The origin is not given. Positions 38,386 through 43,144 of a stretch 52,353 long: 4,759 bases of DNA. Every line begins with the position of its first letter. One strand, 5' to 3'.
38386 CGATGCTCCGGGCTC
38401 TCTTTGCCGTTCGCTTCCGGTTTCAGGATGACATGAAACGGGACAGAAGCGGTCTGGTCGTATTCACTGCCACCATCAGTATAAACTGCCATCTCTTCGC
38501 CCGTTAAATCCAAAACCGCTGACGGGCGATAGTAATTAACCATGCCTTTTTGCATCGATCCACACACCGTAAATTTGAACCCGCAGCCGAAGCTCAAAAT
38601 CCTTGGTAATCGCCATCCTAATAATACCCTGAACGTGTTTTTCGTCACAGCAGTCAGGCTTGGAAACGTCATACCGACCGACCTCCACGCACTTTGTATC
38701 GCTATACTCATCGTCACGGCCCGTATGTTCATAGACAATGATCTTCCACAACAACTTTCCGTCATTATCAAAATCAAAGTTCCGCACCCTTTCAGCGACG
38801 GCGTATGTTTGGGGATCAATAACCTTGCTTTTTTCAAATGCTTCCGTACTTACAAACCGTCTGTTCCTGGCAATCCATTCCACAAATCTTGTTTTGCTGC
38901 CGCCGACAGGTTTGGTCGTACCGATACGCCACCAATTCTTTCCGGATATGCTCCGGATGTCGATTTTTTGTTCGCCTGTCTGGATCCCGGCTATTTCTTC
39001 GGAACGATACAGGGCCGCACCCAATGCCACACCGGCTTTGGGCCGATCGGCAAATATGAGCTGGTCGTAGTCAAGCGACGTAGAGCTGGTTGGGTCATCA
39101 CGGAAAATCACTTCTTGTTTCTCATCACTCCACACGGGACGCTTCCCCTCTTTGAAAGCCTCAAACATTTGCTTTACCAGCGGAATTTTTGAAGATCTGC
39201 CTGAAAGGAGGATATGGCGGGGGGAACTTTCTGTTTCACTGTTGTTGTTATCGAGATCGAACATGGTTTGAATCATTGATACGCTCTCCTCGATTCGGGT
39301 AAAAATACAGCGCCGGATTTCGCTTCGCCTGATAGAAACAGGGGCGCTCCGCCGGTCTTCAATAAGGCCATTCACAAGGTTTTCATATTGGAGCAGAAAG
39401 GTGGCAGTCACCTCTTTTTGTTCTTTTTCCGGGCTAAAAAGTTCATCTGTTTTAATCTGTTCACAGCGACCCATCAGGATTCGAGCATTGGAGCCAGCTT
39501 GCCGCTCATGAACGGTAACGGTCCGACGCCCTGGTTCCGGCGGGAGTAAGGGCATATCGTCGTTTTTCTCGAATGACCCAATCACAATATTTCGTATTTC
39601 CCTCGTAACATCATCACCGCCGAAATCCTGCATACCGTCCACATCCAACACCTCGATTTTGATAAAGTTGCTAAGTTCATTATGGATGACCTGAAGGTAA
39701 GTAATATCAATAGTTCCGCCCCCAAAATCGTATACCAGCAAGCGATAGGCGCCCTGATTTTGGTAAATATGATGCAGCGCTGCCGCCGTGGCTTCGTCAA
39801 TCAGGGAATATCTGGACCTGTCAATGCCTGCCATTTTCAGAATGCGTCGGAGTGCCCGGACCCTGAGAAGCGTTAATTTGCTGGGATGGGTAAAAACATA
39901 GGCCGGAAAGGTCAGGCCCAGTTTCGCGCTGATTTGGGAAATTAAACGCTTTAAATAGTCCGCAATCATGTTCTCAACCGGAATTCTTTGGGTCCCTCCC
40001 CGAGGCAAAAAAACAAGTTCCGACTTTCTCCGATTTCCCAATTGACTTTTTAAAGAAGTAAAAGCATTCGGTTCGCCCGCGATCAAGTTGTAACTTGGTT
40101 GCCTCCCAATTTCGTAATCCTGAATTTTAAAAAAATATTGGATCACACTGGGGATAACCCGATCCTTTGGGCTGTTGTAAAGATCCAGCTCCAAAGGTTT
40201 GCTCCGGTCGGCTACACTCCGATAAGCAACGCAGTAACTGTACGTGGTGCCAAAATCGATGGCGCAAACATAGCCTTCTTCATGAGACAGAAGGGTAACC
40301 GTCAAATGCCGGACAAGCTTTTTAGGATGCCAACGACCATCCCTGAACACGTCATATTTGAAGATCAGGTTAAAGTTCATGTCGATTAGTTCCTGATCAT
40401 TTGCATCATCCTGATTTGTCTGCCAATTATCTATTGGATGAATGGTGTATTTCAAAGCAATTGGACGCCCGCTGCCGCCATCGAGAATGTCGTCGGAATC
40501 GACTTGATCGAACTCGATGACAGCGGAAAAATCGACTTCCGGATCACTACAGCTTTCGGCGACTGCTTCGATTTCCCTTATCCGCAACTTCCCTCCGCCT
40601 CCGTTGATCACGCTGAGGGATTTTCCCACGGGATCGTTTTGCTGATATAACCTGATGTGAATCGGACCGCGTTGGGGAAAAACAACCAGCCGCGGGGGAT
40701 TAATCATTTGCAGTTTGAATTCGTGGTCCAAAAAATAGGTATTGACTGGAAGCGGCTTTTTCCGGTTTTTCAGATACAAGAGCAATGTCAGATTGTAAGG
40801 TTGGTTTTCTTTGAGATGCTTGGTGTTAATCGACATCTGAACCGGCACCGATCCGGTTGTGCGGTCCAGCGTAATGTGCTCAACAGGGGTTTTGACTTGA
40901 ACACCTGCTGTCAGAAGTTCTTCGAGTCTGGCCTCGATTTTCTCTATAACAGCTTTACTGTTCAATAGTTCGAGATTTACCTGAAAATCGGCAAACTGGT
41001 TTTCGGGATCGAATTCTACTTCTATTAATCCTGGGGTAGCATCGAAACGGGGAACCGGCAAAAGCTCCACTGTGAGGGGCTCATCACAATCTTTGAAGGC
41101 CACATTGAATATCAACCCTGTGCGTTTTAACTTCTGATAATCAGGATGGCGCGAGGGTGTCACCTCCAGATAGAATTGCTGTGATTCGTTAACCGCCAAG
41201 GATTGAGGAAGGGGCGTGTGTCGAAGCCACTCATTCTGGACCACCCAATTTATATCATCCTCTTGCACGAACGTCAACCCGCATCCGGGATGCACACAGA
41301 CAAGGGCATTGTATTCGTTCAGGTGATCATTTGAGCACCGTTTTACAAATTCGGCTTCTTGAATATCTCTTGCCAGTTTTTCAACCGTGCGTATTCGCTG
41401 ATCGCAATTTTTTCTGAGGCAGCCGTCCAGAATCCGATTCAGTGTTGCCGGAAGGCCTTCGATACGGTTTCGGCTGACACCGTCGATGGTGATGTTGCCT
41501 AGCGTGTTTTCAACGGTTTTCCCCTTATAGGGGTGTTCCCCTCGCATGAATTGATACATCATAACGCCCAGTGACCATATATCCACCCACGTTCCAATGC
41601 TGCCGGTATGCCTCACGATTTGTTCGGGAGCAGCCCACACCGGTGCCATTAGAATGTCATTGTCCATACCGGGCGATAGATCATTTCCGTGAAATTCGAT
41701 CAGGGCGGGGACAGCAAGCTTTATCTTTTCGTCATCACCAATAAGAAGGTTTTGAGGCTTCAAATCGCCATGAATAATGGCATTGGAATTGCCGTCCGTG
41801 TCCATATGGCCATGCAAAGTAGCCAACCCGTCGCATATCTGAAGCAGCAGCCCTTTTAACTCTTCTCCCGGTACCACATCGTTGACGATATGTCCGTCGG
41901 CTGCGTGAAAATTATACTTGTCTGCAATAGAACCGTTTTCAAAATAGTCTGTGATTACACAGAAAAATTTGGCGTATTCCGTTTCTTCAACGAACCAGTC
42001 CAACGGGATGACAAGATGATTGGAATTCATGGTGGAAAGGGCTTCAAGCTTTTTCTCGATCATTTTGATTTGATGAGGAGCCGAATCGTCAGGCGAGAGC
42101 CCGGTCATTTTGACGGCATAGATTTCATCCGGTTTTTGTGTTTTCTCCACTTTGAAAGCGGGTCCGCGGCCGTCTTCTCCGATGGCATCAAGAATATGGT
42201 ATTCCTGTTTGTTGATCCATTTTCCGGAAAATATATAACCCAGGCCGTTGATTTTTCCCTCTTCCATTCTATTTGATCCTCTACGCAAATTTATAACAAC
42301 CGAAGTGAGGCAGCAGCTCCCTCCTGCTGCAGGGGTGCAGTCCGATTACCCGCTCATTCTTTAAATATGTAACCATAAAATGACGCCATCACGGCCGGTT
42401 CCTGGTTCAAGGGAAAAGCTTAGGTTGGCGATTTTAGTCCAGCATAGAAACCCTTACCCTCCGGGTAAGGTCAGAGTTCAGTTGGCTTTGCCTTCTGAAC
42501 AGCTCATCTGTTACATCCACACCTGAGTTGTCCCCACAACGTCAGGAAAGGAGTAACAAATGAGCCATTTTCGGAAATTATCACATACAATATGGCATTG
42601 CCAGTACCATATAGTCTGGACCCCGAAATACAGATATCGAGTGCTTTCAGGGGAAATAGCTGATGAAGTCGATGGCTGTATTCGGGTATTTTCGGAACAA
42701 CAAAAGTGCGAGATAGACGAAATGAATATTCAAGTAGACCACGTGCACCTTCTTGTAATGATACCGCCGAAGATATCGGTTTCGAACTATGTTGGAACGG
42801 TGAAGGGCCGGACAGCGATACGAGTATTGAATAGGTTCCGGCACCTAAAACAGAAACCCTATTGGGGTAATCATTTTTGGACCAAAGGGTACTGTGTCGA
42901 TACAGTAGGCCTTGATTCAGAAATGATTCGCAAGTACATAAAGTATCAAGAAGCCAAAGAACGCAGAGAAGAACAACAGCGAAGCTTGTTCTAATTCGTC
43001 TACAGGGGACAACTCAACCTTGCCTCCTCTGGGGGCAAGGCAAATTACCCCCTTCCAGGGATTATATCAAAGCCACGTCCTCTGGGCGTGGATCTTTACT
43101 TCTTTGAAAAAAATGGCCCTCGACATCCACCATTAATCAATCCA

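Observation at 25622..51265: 25.6-kb one-strand array joining a tubulin-like GTPase, a kinase::Hsp70 fusion, GrpE-like proteins, vWA and a ZorAB-like stator: candidate undescribed system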

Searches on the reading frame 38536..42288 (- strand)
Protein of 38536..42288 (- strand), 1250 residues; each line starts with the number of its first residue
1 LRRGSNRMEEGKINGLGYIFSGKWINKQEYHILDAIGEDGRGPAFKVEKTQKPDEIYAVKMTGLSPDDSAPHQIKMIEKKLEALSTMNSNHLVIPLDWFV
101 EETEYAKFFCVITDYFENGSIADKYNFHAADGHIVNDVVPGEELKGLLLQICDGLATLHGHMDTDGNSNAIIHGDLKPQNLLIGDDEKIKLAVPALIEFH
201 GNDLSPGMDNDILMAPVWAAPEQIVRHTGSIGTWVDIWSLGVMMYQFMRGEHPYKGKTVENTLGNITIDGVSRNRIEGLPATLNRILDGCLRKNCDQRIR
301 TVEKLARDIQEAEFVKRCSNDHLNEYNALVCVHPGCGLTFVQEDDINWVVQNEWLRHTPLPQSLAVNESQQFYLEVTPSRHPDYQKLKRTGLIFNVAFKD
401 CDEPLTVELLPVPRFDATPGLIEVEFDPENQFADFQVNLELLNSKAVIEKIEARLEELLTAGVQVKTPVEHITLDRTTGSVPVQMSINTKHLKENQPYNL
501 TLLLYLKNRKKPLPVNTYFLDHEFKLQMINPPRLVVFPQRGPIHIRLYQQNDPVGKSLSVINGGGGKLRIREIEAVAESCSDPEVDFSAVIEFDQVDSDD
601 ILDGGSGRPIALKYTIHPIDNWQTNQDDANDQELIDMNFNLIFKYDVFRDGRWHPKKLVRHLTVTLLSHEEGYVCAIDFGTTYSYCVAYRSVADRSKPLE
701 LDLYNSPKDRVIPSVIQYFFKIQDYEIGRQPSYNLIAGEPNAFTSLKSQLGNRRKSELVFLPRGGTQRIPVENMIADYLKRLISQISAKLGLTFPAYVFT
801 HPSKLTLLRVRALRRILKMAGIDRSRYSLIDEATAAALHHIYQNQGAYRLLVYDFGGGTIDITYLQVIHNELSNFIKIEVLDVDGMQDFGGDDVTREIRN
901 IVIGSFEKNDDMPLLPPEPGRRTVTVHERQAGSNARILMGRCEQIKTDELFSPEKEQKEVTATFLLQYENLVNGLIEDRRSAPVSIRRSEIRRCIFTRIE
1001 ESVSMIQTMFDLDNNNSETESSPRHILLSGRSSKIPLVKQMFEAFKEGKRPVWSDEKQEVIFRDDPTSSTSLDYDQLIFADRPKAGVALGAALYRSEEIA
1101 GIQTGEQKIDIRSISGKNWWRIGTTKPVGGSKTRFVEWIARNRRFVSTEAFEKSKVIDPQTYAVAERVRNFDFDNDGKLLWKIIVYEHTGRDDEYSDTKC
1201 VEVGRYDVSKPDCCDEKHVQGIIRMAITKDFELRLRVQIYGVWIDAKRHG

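Call 4: search_protein_families(library=pfam, proteins=[window:38536-42288:-], max_evalue=0.01)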
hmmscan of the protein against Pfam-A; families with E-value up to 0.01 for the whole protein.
window:38536-42288:- (1250 aa): 4 families
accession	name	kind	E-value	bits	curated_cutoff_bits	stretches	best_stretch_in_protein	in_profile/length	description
PF00069.31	Pkinase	-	3.2e-27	96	31.7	1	30-303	1-256/263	Protein kinase domain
PF07714.23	PK_Tyr_Ser-Thr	-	4e-21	75.9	23.1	1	49-300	23-250/258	Protein tyrosine and serine/threonine kinase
PF00012.26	HSP70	-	2.9e-12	46.1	20.6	1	676-912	3-244/599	Hsp70 protein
PF06723.19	MreB_Mbl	-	3.2e-05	23.4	27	1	774-866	73-163/327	MreB/Mbl protein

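Call 6: search_protein_families(library=padloc, proteins=[window:38536-42288:-], max_evalue=0.01)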
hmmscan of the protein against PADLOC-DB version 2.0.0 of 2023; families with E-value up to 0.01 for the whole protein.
window:38536-42288:- (1250 aa): 22 families
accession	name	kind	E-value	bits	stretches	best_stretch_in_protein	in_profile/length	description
PDLC04138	mad6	-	2.3e-37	127.2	1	26-307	49-308/659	mads_6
PDLC04047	PD-T4-6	-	8.3e-27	92.1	1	28-323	10-283/327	-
PDLC04053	PD-T4-6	-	7.1e-18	63.1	1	29-313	10-272/311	-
PDLC04057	PD-T4-6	-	4e-17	60.4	1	29-322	9-280/443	-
PDLC04042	PD-T4-6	-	7.3e-17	59.9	1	27-315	8-275/292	-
PDLC04054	PD-T4-6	-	2.9e-16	57.8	1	150-311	119-272/347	-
PDLC04048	PD-T4-6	-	2.9e-14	51.2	1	22-321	5-281/354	-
PDLC03920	MkoA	-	3.7e-14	50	1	29-313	9-278/1112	-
PDLC04060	PD-T4-6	-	8.1e-14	49.4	1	149-312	115-269/486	-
PDLC04043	PD-T4-6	-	1.1e-13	49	1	169-312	134-277/452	-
PDLC04050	PD-T4-6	-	9.4e-11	39.3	1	143-303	164-317/480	-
PDLC04061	PD-T4-6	-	1.3e-10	39.4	1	169-324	139-295/510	-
PDLC04045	PD-T4-6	-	3.1e-10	37.6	1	20-319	25-305/350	-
PDLC04041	PD-T4-6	-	3.9e-10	37.6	1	168-316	147-297/443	-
PDLC04064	PD-T4-6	-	4.8e-09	33.7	1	170-310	139-278/369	-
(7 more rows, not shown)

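Call 49: search_solved_structures(query=window:38536-42288:-, max_evalue=0.00001)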
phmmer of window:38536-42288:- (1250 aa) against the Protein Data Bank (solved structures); distinct sequences matched with E-value up to 0.00001: 500 (the best 60 are shown).
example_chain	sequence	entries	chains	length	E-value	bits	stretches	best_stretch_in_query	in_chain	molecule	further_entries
5obw_A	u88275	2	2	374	1.2e-15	59.4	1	668-902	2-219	Chaperone protein DnaK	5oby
5obx_A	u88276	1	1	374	1.2e-15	59.4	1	668-902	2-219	Chaperone protein DnaK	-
5obu_A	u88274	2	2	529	4.3e-15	57.6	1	668-901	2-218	Chaperone protein DnaK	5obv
4eqm_A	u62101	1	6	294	7.3e-13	50.2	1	21-321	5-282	Protein kinase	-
9ymt_A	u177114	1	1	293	7.5e-13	50.2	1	21-321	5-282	Serine/Threonine Kinase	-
6fd3_A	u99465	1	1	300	3.7e-12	47.9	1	167-305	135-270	Serine/threonine-protein kinase PAK 3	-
7n46_A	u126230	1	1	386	9.1e-12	46.6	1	672-943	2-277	Chaperone protein DnaK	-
1dkg_D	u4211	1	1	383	1.3e-11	46.1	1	672-915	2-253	MOLECULAR CHAPERONE DNAK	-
4zlo_A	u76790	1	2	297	1.5e-11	45.9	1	167-305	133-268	Serine/threonine-protein kinase PAK 1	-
1yhv_A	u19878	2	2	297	1.5e-11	45.9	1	167-305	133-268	Serine/threonine-protein kinase PAK 1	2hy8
4zji_A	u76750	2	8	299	1.5e-11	45.9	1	167-305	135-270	Serine/threonine-protein kinase PAK 1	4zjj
3fxz_A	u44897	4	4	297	1.5e-11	45.9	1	167-305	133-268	Serine/threonine-protein kinase PAK 1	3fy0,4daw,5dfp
4eqc_A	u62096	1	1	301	1.6e-11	45.8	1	167-305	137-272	Serine/threonine-protein kinase PAK 1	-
3q52_A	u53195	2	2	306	2.1e-11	45.4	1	167-303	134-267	Serine/threonine-protein kinase PAK 1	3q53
1f3m_C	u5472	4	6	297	2.7e-11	45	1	167-305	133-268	SERINE/THREONINE-PROTEIN KINASE PAK-ALPHA | Serine/threonine-protein kinase PAK 1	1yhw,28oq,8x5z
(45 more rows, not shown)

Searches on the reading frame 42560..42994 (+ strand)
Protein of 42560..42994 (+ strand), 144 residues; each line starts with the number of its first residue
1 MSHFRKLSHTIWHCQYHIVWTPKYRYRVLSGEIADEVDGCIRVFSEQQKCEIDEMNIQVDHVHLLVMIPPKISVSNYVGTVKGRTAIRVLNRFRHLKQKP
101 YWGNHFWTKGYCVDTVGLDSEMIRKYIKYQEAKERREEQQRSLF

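Call 34: search_protein_families(library=pfam, proteins=[window:42560-42994:+], max_evalue=0.001)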
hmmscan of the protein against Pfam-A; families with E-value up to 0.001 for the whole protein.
window:42560-42994:+ (144 aa): 1 family
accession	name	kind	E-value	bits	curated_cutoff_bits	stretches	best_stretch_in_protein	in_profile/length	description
PF01797.21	Y1_Tnp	-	1.2e-40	138.9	23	1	11-130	2-121/121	Transposase IS200 like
